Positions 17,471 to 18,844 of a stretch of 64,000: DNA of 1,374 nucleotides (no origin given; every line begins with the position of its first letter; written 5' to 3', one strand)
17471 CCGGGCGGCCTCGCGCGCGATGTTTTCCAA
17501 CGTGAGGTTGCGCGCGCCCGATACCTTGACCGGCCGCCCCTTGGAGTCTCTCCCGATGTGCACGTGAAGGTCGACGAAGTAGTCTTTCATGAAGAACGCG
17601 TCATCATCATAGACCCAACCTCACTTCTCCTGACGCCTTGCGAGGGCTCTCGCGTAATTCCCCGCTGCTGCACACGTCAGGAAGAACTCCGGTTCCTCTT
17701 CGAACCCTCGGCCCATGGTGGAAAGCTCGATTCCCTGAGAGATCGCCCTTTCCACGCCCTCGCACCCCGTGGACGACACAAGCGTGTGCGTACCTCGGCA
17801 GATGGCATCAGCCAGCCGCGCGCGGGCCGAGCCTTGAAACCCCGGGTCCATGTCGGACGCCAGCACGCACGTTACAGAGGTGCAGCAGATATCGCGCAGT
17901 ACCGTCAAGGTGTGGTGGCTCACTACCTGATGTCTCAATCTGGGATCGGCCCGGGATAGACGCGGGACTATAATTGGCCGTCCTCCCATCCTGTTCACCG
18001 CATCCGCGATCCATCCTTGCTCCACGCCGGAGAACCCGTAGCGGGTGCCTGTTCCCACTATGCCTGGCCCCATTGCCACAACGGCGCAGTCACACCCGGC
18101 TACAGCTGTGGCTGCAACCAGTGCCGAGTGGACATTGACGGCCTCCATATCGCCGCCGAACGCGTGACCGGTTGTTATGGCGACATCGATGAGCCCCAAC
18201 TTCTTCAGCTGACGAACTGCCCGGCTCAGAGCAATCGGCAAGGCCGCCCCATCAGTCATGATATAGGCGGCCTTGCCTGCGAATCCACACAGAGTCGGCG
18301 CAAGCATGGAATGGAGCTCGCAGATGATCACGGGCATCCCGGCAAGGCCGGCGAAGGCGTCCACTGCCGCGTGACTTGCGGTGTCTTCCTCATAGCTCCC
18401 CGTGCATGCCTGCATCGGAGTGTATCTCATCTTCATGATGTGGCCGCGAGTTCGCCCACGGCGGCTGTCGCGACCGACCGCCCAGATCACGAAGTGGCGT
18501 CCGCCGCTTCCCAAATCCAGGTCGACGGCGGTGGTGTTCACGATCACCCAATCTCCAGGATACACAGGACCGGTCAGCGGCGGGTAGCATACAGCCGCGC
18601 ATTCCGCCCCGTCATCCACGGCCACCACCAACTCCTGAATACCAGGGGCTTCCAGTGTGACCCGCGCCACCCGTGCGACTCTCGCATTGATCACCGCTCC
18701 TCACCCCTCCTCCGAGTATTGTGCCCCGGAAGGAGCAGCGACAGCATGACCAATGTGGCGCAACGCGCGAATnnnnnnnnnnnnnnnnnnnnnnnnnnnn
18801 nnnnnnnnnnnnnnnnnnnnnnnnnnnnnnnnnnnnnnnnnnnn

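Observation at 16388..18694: EndoQ-like PHP/zinc-finger nuclease paired with an uncharacterised 357-aa Gly-rich protein, wedged between the vor operon and spoIIM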

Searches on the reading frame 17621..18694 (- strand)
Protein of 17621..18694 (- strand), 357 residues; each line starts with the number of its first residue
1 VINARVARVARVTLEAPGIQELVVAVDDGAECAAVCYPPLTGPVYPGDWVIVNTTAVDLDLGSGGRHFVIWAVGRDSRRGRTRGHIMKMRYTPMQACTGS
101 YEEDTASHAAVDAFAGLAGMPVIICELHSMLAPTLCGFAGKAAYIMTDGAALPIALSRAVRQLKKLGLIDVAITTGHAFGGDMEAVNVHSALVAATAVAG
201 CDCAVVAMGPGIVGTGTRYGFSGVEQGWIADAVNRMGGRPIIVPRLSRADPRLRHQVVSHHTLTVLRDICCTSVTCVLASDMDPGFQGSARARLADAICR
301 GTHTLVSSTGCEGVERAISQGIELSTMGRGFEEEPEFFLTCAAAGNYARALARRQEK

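Call 3: search_protein_families(library=pfam, proteins=[window:17621-18694:-], max_evalue=0.01)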
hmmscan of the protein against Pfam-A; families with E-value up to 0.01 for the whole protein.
window:17621-18694:- (357 aa): 1 family
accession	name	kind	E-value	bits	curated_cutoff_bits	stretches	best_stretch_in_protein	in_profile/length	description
PF12982.12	DUF3866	-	4.6e-112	374.8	25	1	34-345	2-318/318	Protein of unknown function (DUF3866)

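Call 4: search_protein_families(library=ncbifam, proteins=[window:17621-18694:-], max_evalue=0.01)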
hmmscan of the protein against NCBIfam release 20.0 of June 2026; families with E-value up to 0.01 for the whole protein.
window:17621-18694:- (357 aa): 0 families

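Call 6: search_solved_structures(query=window:17621-18694:-, max_evalue=1)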
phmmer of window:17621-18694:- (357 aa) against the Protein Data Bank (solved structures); distinct sequences matched with E-value up to 1: 1.
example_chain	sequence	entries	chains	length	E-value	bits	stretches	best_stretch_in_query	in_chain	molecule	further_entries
8ih7_A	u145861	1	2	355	0.023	17.1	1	159-235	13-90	4-hydroxy-2-oxovalerate aldolase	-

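Call 12: find_homologous_proteins(query=window:17621-18694:-, max_evalue=0.001)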
Query window:17621-18694:- (357 aa): 3530 proteins with E <= 0.001 among 8000 candidates; the best 120 are listed.
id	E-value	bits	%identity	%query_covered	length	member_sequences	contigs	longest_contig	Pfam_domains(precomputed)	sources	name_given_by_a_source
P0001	3.5e-220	748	94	100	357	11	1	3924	PF12982.13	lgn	-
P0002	1.2e-196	671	86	97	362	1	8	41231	PF12982.13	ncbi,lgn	-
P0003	2.0e-178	611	77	100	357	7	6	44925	PF12982.13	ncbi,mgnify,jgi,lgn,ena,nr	ncbi:MAG TPA: DUF3866 family protein [Bacillota bacterium]|mgnify:CR=1 FL=1|nr:DUF3866 family protei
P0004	2.8e-176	604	75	100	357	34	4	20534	PF12982.13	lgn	-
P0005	2.9e-176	604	76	100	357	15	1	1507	PF12982.13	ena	-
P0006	7.6e-175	599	75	100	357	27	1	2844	PF12982.13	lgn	-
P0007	4.9e-174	597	75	100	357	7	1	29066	PF12982.13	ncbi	-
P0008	1.2e-165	569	74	100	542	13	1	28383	PF28549.1,PF12982.13,PF00293.35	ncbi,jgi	jgi:8-oxo-dGTP pyrophosphatase MutT (NUDIX family)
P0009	2.7e-164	565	73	100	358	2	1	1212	PF12982.13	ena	-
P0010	6.9e-146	504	65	98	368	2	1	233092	PF12982.13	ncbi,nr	ncbi:MAG: DUF3866 family protein [Clostridia bacterium]|nr:DUF3866 family protein [Clostridia bacter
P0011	1.7e-144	499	66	98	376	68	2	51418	PF12982.13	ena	-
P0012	3.6e-138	479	65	98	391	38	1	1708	PF12982.13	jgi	jgi:hypothetical protein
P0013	5.3e-138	478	64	98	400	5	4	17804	PF12982.13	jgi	jgi:hypothetical protein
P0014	1.5e-135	470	64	98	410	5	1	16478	PF12982.13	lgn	-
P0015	7.0e-127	441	61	98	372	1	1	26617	PF12982.13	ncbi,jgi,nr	ncbi:MAG: DUF3866 family protein [Firmicutes bacterium]|jgi:hypothetical protein|nr:DUF3866 family p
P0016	1.3e-114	401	53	95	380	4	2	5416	PF12982.13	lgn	-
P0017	1.9e-114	401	55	95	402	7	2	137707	PF12982.13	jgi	jgi:hypothetical protein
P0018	1.5e-113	398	56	95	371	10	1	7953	PF12982.13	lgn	-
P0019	2.3e-110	387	53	95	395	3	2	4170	PF12982.13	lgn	-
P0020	5.6e-108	379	50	95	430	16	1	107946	PF12982.13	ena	-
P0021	1.4e-97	345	77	58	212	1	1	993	PF12982.13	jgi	jgi:hypothetical protein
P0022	1.1e-94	336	48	99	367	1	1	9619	PF12982.13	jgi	jgi:hypothetical protein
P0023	8.0e-94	333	49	86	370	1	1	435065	PF12982.13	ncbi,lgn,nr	ncbi:MAG: DUF3866 family protein [Firmicutes bacterium]|nr:DUF3866 family protein [Bacillota bacteri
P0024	1.8e-93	332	46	99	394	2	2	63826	PF12982.13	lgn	-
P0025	3.7e-93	331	49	100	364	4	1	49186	PF12982.13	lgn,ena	-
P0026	1.3e-92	329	51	94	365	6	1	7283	PF12982.13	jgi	-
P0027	1.8e-92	328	49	100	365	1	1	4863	PF12982.13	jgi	-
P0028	8.4e-92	326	49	98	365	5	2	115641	PF12982.13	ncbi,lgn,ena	-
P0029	1.5e-91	325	48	98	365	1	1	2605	PF12982.13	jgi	jgi:hypothetical protein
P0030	3.5e-91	324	48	95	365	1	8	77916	PF12982.13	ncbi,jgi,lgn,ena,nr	ncbi:MAG: DUF3866 family protein [Firmicutes bacterium]|jgi:hypothetical protein|nr:DUF3866 family p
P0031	8.8e-91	323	48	97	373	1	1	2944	PF12982.13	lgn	-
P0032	1.1e-90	322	49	95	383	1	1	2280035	PF12982.13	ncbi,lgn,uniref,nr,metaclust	ncbi:DUF3866 family protein [Thermosediminibacter oceani]|uniref:DUF3866 domain-containing protein n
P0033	2.8e-90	321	49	95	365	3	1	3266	PF12982.13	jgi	jgi:hypothetical protein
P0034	3.6e-90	321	48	95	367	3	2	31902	PF12982.13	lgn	-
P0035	4.2e-90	321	47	100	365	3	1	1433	PF12982.13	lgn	-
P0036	4.3e-90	320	47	100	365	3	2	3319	PF12982.13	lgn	-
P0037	5.2e-90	320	46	94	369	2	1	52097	PF12982.13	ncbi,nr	ncbi:MAG TPA: DUF3866 family protein [Firmicutes bacterium]|nr:DUF3866 family protein [Bacillota bac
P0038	6.3e-90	320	48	95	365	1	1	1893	PF12982.13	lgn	-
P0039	9.5e-90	319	48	97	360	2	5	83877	PF12982.13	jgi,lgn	-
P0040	1.4e-89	319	47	100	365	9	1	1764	PF12982.13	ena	-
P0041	1.6e-89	319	48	94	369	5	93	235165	PF12982.13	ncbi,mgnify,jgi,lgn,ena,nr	ncbi:MAG TPA: DUF3866 family protein [Hydrogenispora sp.]|mgnify:CR=1 FL=1|jgi:hypothetical protein|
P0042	2.3e-89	318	48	95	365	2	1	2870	PF12982.13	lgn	-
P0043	4.9e-89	317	48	94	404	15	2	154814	PF12982.13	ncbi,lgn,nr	ncbi:MAG: DUF3866 family protein [Firmicutes bacterium]|nr:DUF3866 family protein [Bacillota bacteri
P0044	6.2e-89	317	48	97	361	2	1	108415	PF12982.13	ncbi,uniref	ncbi:DUF3866 family protein [Thermoanaerobacterium sp. DL9XJH110]|uniref:DUF3866 family protein n=1 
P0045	7.7e-89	316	50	98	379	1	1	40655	PF12982.13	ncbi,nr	ncbi:MAG TPA: DUF3866 family protein [Firmicutes bacterium]|nr:DUF3866 family protein [Bacillota bac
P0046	9.0e-89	316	47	100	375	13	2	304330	PF12982.13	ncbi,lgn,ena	-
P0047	9.4e-89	316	49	94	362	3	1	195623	PF12982.13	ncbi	ncbi:MAG: DUF3866 family protein [Bacteroidota bacterium]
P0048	1.0e-88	316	47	94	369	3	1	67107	PF12982.13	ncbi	ncbi:MAG TPA: DUF3866 family protein [Capillibacterium sp.]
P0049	1.4e-88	315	46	94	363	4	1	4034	PF12982.13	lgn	-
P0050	2.3e-88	315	47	94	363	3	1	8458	PF12982.13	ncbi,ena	ncbi:MAG: DUF3866 family protein [Desulfotomaculaceae bacterium]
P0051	2.7e-88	315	47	94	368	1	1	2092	PF12982.13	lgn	-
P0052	2.7e-88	315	45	97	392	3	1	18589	PF12982.13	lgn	-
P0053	3.2e-88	314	47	94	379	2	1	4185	PF12982.13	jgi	-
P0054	3.5e-88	314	49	90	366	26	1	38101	PF12982.13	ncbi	-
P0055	4.1e-88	314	47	97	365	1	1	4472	PF12982.13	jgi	jgi:hypothetical protein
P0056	4.7e-88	314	47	97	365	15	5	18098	PF12982.13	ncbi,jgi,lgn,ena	jgi:hypothetical protein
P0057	5.7e-88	313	46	95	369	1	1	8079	PF12982.13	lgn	-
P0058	5.8e-88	313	48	97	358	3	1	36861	PF12982.13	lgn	-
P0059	6.2e-88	313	47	94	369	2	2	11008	PF12982.13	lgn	-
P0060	8.3e-88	313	47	95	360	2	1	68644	PF12982.13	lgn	-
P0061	8.9e-88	313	48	94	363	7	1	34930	PF12982.13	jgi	jgi:hypothetical protein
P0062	1.5e-87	312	48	98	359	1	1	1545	PF12982.13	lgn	-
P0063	2.3e-87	312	49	94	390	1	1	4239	PF12982.13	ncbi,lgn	-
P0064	2.6e-87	311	46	95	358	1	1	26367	PF12982.13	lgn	-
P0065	2.9e-87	311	47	94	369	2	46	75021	PF12982.13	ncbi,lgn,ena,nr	ncbi:MAG: DUF3866 family protein [Firmicutes bacterium]|nr:DUF3866 family protein [Bacillota bacteri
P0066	3.3e-87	311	46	94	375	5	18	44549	PF12982.13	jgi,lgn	jgi:hypothetical protein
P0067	3.7e-87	311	46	87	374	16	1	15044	PF12982.13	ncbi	-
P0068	5.2e-87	310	48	95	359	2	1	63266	PF12982.13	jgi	-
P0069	5.6e-87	310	48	99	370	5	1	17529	PF12982.13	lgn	-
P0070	6.1e-87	310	47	100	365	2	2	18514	PF12982.13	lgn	-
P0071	6.3e-87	310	46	96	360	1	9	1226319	PF12982.13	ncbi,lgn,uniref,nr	ncbi:DUF3866 family protein [Caldanaerobius polysaccharolyticus]|uniref:DUF3866 family protein n=1 T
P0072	7.0e-87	310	47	95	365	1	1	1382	PF12982.13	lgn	-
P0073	7.6e-87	310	47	94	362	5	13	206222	PF12982.13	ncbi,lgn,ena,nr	ncbi:MAG: hypothetical protein VR67_01370 [Peptococcaceae bacterium BRH_c8a]|nr:MAG: hypothetical pr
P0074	1.2e-86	309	46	99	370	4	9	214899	PF12982.13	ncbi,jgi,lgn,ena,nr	ncbi:MAG TPA: DUF3866 family protein [Firmicutes bacterium]|nr:DUF3866 family protein [Bacillota bac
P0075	1.4e-86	309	47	95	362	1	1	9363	PF12982.13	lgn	-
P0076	1.5e-86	309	47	99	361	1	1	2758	PF12982.13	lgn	-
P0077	2.3e-86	308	48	94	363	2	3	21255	PF12982.13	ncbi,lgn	ncbi:MAG: DUF3866 family protein [Syntrophothermus sp.]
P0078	2.7e-86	308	47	96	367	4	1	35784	PF12982.13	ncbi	-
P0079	2.7e-86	308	45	100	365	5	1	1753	PF12982.13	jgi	jgi:hypothetical protein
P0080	2.8e-86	308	46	94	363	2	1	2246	PF12982.13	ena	-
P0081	2.9e-86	308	48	95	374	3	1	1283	PF12982.13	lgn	-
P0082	4.5e-86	307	47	97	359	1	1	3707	PF12982.13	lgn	-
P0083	6.0e-86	307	48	95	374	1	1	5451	PF12982.13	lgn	-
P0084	6.1e-86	307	45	95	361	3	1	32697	PF12982.13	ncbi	ncbi:MAG: DUF3866 family protein [Candidatus Aquicultor sp.]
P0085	8.4e-86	306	48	97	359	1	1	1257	PF12982.13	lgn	-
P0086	8.7e-86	306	47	100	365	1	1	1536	PF12982.13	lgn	-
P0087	9.1e-86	306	46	99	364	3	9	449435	PF12982.13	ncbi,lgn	ncbi:MAG: DUF3866 family protein [Syntrophomonadaceae bacterium]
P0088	9.5e-86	306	47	98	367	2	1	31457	PF12982.13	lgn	-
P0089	1.0e-85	306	48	97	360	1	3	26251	PF12982.13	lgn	-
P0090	1.1e-85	306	46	95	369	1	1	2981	PF12982.13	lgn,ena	-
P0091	1.5e-85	306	48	98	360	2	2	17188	PF12982.13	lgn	-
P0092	1.5e-85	306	47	95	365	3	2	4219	PF12982.13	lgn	-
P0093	1.8e-85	305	47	98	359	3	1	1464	PF12982.13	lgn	-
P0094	2.1e-85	305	46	95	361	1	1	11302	PF12982.13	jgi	-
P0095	2.3e-85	305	47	99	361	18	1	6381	PF12982.13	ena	-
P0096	2.4e-85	305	44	97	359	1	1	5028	PF12982.13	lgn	-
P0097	2.4e-85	305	45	94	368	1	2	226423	PF12982.13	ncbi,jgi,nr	ncbi:MAG: DUF3866 family protein [Firmicutes bacterium]|jgi:hypothetical protein|nr:DUF3866 family p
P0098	2.6e-85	305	45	94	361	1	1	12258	PF12982.13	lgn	-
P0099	2.6e-85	305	47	95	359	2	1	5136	PF12982.13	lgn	-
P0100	2.7e-85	305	47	95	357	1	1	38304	PF12982.13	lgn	-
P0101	2.9e-85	305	46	99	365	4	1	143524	PF12982.13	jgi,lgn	-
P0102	3.5e-85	304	50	95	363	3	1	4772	PF12982.13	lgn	-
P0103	3.7e-85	304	47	93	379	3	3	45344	PF12982.13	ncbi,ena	-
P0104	4.3e-85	304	49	93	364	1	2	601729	PF12982.13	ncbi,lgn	ncbi:DUF3866 family protein [Desulfotomaculum defluvii]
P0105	4.3e-85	304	48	95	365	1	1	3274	PF12982.13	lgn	-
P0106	4.3e-85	304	46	98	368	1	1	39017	PF12982.13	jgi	jgi:hypothetical protein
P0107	4.4e-85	304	46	97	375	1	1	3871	PF12982.13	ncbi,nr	ncbi:MAG TPA: DUF3866 family protein, partial [Bacillota bacterium]|nr:DUF3866 family protein [Bacil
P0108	4.7e-85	304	46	99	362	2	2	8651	PF12982.13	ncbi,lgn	-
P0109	6.1e-85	304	45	95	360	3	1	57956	PF12982.13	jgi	-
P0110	6.1e-85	304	44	99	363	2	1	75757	PF12982.13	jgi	-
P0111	7.0e-85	303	46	95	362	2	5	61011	PF12982.13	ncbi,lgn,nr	ncbi:MAG: hypothetical protein PWP21_193 [Thermosediminibacterales bacterium]|nr:hypothetical protei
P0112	7.3e-85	303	46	96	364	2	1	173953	PF12982.13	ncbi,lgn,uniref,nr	ncbi:Protein of unknown function [Caldanaerobius fijiensis DSM 17918]|uniref:DUF3866 domain-containi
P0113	7.9e-85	303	47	97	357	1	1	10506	PF12982.13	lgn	-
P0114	1.1e-84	303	45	98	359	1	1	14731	PF12982.13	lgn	-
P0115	1.1e-84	303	45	98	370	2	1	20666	PF12982.13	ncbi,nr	ncbi:MAG: DUF3866 family protein [Firmicutes bacterium]|nr:DUF3866 family protein [Bacillota bacteri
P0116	1.2e-84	303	45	97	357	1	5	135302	PF12982.13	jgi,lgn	jgi:hypothetical protein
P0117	1.3e-84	302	47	97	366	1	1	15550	PF12982.13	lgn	-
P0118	1.4e-84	302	47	95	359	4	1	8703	PF12982.13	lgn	-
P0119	1.4e-84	302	46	98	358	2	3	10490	PF12982.13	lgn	-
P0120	1.5e-84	302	45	94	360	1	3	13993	PF12982.13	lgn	-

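Call 15: find_related_loci(query=A1, collection=genome_contigs, flank=10000)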
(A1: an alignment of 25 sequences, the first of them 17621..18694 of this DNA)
Query A1 (357 aa) in genome_contigs; peptide patterns used: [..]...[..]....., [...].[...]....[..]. (x = any residue, [..] = any of these).
600 stretches matched a pattern (row limit reached: there are more); 594 encode a relative of the query (tblastn E <= 1e-3); the best 80 are kept; 80 distinct loci.
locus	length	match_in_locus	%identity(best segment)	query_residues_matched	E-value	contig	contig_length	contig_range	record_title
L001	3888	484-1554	77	1-357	0e+0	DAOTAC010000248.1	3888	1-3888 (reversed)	MAG TPA_asm: Bacillota bacterium isolate AMR_MDS_2043 NODE_18872_length_3888_cov_3.514219, whole genome shotgun sequence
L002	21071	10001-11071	49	1-351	1e-94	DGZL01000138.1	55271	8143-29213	MAG TPA_asm: Firmicutes bacterium UBA4981 UBA4981_contig_2446, whole genome shotgun sequence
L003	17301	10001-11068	50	1-351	2e-94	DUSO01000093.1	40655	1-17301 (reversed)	MAG TPA_asm: Bacillota bacterium isolate AS04akNAM_35 36594_AS04, whole genome shotgun sequence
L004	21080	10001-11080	46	1-352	2e-93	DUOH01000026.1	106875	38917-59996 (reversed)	MAG TPA_asm: Bacillota bacterium isolate AS08sgBPME_163 130971_AS08, whole genome shotgun sequence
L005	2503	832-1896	44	1-351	1e-95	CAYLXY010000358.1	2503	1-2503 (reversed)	MAG TPA_asm: uncultured Clostridiaceae bacterium isolate binchicken_co157_213 genome assembly, contig: NODE_106111_lengt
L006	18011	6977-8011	48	1-339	2e-90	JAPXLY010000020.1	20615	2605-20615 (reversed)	MAG: Bacillota bacterium isolate binned_ad_5.35 NODE_2530_length_20615_cov_13.997462, whole genome shotgun sequence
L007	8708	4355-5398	44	1-353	5e-90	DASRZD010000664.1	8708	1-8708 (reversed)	MAG TPA_asm: Armatimonadota bacterium isolate SMAG_U14142 k141_1395819, whole genome shotgun sequence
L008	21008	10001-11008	42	14-345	2e-89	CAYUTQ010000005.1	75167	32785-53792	MAG TPA_asm: uncultured Clostridia bacterium isolate binchicken_co252_22 genome assembly, contig: NODE_41_length_75167_c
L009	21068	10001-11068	42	1-355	2e-89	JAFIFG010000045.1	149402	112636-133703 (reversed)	MAG: Clostridiaceae bacterium isolate coassembly_bin.26 k141_101786, whole genome shotgun sequence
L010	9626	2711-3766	42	1-348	2e-89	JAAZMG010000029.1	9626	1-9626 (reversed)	MAG: Tissierellia bacterium isolate AS23ysBPME_332 22120_AS23, whole genome shotgun sequence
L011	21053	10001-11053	44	1-347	3e-89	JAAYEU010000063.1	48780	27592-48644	MAG: Tissierellia bacterium isolate AS07pgkLD_199 40261_AS07, whole genome shotgun sequence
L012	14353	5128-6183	41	1-351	8e-89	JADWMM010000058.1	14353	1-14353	MAG: Alkaliphilus sp. NP8 41_S2_L001_R1_001_(paired)_contig_113, whole genome shotgun sequence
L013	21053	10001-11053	41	1-347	2e-88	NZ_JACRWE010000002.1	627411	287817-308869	Romboutsia faecis strain NSJ-18 N40_ctg002, whole genome shotgun sequence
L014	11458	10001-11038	47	1-338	1e-88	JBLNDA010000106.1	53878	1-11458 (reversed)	MAG: Clostridia bacterium isolate MAG111 PRJNA950955_bin2_renamed_106, whole genome shotgun sequence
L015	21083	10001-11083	44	1-356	1e-88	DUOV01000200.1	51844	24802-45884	MAG TPA_asm: Clostridia bacterium isolate AS08sgBPME_225 292645_AS08, whole genome shotgun sequence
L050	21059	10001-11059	43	1-351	2e-82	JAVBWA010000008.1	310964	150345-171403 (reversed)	MAG: Syntrophomonas sp. isolate ZNE14_Bin50 all_Scaff003146, whole genome shotgun sequence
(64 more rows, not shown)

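Call 19: predict_structure(alignment_id=A1)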
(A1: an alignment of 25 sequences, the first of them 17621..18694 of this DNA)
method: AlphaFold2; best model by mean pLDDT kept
length: 357 residues; sequences in the alignment: 25
mean_pLDDT: 87.9   pTM: 0.89
mean pLDDT of the five models: 87.9, 87.8, 85.0, 84.7, 84.1
residues with pLDDT >= 90: 222; 70-90: 90; 50-70: 42; < 50: 3
segments of 3 or more residues with pLDDT < 50: 214-216
pLDDT, mean of each block of 10 residues (from residue 1): 88 91 87 87 92 83 79 76 57 62 86 95 95 97 85 82 95 87 90 96 91 54 83 97 95 92 93 97 97 93 95 97 92 97 98 83
secondary structure, 60 per line:
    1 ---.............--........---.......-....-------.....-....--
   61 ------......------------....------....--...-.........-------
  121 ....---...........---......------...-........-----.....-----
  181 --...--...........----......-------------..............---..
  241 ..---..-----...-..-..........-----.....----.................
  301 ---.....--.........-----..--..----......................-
elements in order: E4-16 E19-26 E30-36 H38-41 E49-53 H55-58 E67-72 E85-88 E95-98 H105-113 E121-124 H128-138 E142-147 H158-165 E171-175 E183-185 H188-198 E203-208 H222-235 E239-242 H260-269 E275-279 H284-300 E304-308 H311-319 H335-356

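Call 28: fold_search(model_id=the predicted structure, library=pdb)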
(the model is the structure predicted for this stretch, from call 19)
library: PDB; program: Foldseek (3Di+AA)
matches with E <= 10: 1331; with E <= 0.001: 2
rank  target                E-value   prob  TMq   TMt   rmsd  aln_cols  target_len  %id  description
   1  2qm8_B                4.0e-04  0.97  0.32  0.35  10.1       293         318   12  MeaB, A Bacterial Homolog of MMAA, in the Nucleotide Free Form (released 2007-08-28)
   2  2qm8_A                9.4e-04  0.93  0.29  0.32  10.9       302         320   12  MeaB, A Bacterial Homolog of MMAA, in the Nucleotide Free Form (released 2007-08-28)
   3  4b7x_A                1.8e-03  0.33  0.18  0.19  15.7       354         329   11  Crystal structure of hypothetical protein PA1648 from Pseudomonas aeruginosa. (released 2013-01-09)
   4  4b7x_J                1.9e-03  0.35  0.17  0.18  15.2       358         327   11  Crystal structure of hypothetical protein PA1648 from Pseudomonas aeruginosa. (released 2013-01-09)
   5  8ov8_B                2.1e-03  0.35  0.19  0.19  18.6       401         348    9  Crystal structure of Ene-reductase 1 from black poplar mushroom in complex to NADP (released 2024-05-15)
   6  6zp4_G                2.3e-03  1.00  0.14  0.46   4.0        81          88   17  SARS-CoV-2 Nsp1 bound to a human 43S preinitiation ribosome complex - state 2 (released 2020-07-29)
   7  5jvf                  2.6e-03  0.91  0.30  0.37   9.5       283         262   12  Crystal Structure of Apo-FleN (released 2017-03-29)
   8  5l4g_H                3.5e-03  0.14  0.13  0.12  20.7       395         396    9  The human 26S proteasome at 3.9 A (released 2016-09-07)
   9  2xnj_A                3.8e-03  0.11  0.11  0.14  17.2       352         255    9  Crystal structure of an engineered Ferredoxin(flavodoxin) NADP(H) Reductase (FPR) from Escherichia coli (released 2011-02-23)
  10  8gju_A                5.4e-03  0.75  0.27  0.29  10.8       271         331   12  Crystal structure of human methylmalonyl-CoA mutase (MMUT) in complex with methylmalonic acidemia type A protein (MMAA (released 2023-08-09)
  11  8ov9                  5.4e-03  0.20  0.17  0.17  19.3       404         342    9  Crystal structure of Ene-reductase 1 from black poplar mushroom (released 2024-05-08)
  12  5cjt_B                6.5e-03  0.69  0.25  0.11  11.9       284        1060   14  Isobutyryl-CoA mutase fused with bound adenosylcobalamin, GDP, Mg (holo-IcmF/GDP), and substrate isobutyryl-coenzyme A (released 2015-09-09)
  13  8ov8_A                6.5e-03  0.25  0.19  0.20  18.5       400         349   10  Crystal structure of Ene-reductase 1 from black poplar mushroom in complex to NADP (released 2024-05-15)
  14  1cqx_A                6.9e-03  0.14  0.14  0.13  18.1       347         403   11  Crystal structure of the flavohemoglobin from Alcaligenes eutrophus at 1.75 A resolution (released 1999-08-31)
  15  1jbw                  7.3e-03  0.72  0.28  0.25  12.7       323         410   10  FPGS-AMPPCP-folate complex (released 2001-09-19)
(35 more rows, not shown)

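Call 40: find_encoding_contigs(protein=P0002, flank=5000, max_places=2)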
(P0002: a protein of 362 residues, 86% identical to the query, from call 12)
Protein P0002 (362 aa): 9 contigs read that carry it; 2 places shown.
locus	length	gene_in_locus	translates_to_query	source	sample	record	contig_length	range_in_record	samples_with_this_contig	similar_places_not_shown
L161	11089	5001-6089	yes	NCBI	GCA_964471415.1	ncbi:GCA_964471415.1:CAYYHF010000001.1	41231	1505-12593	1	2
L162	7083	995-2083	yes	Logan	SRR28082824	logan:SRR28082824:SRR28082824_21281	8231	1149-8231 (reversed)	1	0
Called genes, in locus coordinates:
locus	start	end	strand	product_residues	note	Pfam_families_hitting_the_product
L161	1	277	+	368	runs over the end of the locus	PF00871:Acetate_kinase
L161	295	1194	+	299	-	PF01515:PTA_PTB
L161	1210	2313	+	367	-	PF00871:Acetate_kinase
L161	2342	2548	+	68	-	PF12797:Fer4_2 (faint), PF12837:Fer4_6 (faint), PF13237:Fer4_10 (weak), PF25160:LdpA_Fe-S-bd (faint), PF00037:Fer4 (weak), PF14697:Fer4_21, PF12838:Fer4_7, PF13187:Fer4_9, +2 more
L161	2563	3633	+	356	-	PF01855:POR_N, PF02780:Transketolase_C (weak), PF17147:PFOR_II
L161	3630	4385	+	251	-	PF02775:TPP_enzyme_C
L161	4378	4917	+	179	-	PF01558:POR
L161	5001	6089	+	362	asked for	PF12982:DUF3866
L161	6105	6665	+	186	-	PF28549:NDPSase_N, PF00293:NUDIX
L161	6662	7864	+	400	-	-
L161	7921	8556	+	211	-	PF01944:SpoIIM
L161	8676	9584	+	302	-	PF02899:Phage_int_SAM_1, PF13495:Phage_int_SAM_4 (faint), PF00589:Phage_integrase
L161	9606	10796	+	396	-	PF01676:Metalloenzyme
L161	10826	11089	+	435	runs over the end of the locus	PF02885:Glycos_trans_3N, PF00591:Glycos_transf_3, PF07831:PYNP_C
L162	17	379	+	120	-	-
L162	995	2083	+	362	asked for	PF12982:DUF3866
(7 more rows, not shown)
